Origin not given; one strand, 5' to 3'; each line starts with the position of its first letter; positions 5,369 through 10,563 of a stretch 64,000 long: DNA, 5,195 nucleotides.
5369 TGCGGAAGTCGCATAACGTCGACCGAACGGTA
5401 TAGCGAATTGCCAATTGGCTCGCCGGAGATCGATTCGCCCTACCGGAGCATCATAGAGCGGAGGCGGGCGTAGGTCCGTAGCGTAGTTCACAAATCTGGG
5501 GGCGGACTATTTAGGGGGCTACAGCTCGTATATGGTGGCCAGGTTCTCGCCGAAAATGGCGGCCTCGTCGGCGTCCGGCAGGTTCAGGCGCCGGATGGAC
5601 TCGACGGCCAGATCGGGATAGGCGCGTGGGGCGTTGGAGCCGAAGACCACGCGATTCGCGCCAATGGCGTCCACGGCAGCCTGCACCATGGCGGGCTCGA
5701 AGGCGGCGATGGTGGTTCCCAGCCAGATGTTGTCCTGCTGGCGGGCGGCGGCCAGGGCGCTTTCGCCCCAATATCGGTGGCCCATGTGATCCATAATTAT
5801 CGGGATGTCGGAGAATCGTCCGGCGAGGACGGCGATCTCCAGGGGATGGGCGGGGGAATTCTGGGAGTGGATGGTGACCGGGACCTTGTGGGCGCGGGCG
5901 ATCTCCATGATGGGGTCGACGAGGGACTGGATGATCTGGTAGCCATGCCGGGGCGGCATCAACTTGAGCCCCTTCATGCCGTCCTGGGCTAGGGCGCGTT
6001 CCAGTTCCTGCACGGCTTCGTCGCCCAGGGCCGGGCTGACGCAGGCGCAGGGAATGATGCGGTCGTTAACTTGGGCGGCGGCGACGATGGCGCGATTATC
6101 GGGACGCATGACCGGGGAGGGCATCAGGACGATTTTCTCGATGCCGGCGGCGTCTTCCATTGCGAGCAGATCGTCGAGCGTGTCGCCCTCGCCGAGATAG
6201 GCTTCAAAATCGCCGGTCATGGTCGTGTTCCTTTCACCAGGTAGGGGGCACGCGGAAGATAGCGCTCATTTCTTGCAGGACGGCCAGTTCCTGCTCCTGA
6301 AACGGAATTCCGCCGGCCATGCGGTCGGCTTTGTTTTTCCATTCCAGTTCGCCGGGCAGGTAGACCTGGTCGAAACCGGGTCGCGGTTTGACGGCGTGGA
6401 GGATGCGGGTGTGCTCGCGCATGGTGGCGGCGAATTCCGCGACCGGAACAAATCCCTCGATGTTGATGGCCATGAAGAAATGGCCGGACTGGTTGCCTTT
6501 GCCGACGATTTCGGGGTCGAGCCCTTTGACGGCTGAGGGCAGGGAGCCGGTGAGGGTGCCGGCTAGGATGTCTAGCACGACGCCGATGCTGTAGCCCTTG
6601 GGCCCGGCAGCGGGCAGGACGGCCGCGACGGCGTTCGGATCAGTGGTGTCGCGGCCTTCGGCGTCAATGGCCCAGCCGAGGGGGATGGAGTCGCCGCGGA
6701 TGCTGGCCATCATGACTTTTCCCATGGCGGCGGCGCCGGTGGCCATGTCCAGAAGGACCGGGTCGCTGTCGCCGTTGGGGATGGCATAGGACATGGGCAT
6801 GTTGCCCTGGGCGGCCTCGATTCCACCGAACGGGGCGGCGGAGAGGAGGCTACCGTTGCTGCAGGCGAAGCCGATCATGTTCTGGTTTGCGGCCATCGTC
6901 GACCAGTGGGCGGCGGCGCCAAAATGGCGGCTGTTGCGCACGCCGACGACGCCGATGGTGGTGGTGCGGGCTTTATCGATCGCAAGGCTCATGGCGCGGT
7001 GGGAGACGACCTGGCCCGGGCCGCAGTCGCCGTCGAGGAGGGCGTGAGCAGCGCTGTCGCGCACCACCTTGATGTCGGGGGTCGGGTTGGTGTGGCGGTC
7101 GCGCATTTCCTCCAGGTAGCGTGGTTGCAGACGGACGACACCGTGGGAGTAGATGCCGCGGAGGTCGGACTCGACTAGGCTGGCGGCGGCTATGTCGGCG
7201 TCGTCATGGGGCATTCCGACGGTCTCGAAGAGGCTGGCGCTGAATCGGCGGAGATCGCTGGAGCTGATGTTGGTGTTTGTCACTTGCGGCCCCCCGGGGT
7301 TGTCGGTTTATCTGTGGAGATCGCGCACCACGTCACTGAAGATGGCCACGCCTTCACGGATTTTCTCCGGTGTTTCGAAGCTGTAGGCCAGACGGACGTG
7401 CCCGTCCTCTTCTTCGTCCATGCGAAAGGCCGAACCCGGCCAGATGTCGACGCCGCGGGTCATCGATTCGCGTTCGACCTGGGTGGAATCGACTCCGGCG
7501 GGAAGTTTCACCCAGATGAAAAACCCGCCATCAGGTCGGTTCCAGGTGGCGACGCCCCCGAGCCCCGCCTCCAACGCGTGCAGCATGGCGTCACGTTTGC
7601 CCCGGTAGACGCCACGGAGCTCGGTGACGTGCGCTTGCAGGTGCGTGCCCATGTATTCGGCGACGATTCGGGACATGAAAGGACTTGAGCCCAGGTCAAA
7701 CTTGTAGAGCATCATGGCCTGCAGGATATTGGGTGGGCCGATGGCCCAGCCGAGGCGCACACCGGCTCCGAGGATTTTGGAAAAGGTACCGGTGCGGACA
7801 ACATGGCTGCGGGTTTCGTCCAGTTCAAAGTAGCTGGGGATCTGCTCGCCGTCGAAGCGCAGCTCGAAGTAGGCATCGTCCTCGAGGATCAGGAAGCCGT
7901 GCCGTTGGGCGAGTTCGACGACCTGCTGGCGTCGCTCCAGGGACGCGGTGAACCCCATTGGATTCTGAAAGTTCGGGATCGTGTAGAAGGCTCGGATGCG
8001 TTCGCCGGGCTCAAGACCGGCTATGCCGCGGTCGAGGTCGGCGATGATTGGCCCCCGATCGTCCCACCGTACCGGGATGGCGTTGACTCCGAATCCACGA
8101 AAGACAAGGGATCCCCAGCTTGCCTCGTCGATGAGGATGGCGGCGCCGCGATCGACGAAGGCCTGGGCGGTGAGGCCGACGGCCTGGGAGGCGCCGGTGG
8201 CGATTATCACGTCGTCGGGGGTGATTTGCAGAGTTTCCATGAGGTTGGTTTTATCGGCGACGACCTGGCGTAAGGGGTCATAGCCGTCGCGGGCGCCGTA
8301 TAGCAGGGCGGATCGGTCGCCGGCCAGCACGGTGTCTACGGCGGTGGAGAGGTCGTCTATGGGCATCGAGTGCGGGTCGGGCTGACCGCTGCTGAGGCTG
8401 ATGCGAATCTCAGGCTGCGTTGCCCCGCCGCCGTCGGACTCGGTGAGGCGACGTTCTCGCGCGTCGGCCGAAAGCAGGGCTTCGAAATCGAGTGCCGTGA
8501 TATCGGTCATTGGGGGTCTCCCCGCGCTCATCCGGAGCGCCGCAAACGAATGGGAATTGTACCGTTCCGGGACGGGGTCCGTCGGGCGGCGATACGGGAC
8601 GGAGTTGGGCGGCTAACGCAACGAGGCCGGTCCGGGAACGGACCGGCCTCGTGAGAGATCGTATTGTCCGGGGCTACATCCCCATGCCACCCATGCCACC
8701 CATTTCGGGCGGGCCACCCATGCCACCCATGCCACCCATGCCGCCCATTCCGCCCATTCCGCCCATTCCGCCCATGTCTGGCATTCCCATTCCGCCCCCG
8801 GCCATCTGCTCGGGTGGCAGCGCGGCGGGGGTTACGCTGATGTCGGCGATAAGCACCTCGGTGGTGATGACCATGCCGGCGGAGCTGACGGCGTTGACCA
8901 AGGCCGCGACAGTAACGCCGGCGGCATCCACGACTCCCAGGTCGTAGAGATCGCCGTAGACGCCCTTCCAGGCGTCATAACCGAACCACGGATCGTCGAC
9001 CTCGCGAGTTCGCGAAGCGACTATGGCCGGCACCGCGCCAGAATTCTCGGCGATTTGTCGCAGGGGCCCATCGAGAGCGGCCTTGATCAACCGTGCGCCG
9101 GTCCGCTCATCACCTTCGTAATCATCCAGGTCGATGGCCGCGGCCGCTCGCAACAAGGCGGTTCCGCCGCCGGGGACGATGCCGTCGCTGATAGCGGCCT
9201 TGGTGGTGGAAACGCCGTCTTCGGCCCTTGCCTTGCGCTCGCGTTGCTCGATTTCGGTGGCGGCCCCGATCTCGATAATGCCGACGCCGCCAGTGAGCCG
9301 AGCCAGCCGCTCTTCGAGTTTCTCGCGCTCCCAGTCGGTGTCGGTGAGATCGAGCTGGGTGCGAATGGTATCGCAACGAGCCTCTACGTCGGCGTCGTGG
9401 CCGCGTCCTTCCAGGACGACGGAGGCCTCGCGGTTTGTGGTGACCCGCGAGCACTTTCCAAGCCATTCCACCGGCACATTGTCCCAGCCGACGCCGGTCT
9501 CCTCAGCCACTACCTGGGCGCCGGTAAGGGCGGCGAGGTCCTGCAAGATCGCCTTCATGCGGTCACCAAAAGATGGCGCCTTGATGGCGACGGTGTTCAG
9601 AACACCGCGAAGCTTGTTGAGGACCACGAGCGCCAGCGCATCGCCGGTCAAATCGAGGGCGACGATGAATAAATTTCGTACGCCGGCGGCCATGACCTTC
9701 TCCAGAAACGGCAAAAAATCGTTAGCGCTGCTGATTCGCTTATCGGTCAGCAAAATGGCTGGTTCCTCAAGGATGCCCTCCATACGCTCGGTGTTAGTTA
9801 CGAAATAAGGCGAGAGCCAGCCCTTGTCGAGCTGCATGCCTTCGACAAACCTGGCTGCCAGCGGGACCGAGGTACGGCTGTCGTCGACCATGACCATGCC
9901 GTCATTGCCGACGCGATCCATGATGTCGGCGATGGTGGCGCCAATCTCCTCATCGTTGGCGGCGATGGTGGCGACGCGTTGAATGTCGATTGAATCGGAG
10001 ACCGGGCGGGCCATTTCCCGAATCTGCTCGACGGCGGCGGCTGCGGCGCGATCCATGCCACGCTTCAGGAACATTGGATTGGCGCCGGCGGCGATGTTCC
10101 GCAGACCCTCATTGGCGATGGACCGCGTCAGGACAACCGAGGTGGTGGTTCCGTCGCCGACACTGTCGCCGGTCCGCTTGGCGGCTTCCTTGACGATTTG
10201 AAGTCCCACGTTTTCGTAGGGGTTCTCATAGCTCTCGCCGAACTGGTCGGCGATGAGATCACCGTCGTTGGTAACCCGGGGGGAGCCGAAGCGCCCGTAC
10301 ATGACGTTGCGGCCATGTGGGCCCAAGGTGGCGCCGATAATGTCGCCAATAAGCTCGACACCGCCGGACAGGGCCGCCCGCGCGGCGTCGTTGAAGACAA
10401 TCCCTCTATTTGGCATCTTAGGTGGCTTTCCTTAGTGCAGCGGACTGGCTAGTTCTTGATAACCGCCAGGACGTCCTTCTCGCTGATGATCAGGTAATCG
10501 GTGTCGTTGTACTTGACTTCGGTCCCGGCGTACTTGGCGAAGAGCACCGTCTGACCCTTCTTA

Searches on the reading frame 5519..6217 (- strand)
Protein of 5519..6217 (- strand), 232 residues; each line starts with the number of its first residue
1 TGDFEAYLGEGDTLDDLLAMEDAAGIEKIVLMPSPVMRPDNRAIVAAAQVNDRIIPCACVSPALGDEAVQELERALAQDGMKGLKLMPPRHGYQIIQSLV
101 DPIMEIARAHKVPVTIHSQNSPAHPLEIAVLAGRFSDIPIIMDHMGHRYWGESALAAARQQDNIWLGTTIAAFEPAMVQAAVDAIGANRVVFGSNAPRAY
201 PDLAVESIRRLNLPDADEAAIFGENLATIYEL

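Call 58: search_protein_families(library=pfam, proteins=[window:5519-6217:-], max_evalue=0.001)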
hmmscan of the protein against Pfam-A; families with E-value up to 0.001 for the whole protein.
window:5519-6217:- (232 aa): 2 families
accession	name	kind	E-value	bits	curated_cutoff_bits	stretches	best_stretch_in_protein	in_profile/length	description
PF04909.20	Amidohydro_2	-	1.7e-31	110.5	26.4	1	10-230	36-287/289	Amidohydrolase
PF01026.27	TatD_DNase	-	2.1e-06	27.8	27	1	15-201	17-209/253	TatD related DNase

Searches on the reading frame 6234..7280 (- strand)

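Call 58: search_protein_families(library=pfam, proteins=[window:6234-7280:-], max_evalue=0.001)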
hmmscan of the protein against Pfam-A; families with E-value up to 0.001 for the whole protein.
window:6234-7280:- (348 aa): 1 family
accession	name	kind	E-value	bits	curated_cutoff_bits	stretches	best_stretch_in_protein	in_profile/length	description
PF02615.19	Ldh_2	-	1e-104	350.7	38.8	1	5-335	1-332/333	Malate/L-lactate dehydrogenase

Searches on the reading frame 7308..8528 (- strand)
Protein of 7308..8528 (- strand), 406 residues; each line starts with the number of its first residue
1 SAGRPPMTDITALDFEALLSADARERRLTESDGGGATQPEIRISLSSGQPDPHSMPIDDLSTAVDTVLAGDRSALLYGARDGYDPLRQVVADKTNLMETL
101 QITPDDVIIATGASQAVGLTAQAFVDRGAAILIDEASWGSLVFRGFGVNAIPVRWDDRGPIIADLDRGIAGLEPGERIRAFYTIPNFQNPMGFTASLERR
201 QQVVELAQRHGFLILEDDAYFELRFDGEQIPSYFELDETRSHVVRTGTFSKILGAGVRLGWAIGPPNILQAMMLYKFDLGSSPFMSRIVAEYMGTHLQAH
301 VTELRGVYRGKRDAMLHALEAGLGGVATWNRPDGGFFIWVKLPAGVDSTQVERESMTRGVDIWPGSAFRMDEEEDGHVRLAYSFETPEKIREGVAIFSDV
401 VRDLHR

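Call 58: search_protein_families(library=pfam, proteins=[window:7308-8528:-], max_evalue=0.001)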
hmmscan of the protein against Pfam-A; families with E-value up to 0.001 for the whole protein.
window:7308-8528:- (406 aa): 2 families
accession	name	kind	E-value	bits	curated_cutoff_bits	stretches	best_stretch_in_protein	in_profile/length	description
PF00155.27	Aminotran_1_2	-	2.9e-31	109.4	19.7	1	43-394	4-358/361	Aminotransferase class I and II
PF12897.13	Asp_aminotransf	-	5e-12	45.8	27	1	143-395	141-403/421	Aspartate amino-transferase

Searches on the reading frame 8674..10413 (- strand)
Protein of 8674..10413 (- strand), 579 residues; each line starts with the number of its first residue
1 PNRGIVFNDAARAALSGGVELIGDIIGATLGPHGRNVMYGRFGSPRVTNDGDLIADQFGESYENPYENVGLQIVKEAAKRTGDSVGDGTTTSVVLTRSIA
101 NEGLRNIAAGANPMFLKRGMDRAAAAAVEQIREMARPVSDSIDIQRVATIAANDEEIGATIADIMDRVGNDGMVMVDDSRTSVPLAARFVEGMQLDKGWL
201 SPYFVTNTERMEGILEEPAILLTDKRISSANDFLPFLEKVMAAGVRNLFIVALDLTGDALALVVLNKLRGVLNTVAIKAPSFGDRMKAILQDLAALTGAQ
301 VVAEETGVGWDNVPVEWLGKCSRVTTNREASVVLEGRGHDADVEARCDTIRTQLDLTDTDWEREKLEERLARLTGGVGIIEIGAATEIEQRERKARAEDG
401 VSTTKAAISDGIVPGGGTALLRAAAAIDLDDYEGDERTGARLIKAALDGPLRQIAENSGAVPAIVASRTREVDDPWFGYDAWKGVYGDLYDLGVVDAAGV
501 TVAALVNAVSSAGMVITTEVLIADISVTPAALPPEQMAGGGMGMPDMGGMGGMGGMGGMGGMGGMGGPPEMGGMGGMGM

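Call 58: search_protein_families(library=pfam, proteins=[window:8674-10413:-], max_evalue=0.001)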
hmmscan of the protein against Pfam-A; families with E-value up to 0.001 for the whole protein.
window:8674-10413:- (579 aa): 1 family
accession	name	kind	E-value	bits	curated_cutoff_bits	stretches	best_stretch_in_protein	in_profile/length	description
PF00118.29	Cpn60_TCP1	-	1.2e-51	176.4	34.3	1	23-524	2-488/490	TCP-1/cpn60 chaperonin family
